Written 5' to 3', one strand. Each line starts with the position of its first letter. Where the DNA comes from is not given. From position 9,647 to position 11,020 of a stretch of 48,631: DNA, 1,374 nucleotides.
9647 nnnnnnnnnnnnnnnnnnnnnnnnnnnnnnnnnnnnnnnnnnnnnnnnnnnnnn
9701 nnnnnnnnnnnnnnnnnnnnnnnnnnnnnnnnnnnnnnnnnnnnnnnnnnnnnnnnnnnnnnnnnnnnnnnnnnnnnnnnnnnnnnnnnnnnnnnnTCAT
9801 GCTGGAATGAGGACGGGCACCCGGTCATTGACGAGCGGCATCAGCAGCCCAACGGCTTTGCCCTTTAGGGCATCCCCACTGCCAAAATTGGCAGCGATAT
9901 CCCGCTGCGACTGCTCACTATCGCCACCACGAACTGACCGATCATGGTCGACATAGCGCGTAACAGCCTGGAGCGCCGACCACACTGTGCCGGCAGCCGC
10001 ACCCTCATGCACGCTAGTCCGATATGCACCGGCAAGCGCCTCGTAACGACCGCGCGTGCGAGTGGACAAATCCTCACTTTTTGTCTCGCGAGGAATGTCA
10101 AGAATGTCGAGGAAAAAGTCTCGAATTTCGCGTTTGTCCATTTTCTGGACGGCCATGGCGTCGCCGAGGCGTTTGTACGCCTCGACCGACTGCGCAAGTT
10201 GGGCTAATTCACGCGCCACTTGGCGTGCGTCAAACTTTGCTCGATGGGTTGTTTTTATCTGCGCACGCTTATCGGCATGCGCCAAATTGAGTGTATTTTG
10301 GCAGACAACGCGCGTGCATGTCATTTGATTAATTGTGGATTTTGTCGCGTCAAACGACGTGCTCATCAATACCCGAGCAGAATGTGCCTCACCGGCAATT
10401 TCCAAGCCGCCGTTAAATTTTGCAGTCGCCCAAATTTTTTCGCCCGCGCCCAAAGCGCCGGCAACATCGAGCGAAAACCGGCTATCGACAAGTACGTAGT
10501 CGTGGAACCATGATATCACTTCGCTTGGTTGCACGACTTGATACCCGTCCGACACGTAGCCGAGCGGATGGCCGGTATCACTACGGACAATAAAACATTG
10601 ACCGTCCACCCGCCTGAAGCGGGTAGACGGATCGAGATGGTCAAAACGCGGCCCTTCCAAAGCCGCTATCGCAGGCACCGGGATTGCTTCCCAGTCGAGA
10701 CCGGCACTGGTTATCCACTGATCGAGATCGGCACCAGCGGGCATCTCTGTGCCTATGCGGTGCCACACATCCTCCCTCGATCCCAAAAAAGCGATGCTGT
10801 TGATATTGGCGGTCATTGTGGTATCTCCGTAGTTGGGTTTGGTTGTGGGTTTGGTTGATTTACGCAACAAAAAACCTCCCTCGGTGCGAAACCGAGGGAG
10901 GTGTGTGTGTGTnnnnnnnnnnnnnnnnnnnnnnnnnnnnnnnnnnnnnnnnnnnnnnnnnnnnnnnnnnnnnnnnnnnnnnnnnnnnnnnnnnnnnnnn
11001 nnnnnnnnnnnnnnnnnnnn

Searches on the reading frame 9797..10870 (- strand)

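Call 8: search_protein_families(library=pfam, proteins=[window:9797-10870:-], max_evalue=0.01)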
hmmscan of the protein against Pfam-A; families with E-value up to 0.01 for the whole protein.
window:9797-10870:- (357 aa): 1 family
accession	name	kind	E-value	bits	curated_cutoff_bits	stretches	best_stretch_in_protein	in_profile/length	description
PF06067.16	DUF932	-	2.2e-42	145.8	23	1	102-321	1-219/227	Domain of unknown function (DUF932)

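Call 9: search_protein_families(library=phrogs, proteins=[window:9797-10870:-], max_evalue=0.001)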
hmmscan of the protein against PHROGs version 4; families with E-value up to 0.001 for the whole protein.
window:9797-10870:- (357 aa): 1 family
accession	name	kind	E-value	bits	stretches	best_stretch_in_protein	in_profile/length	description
phrog_1221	-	unknown function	1.9e-54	186.1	1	23-345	24-346/355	-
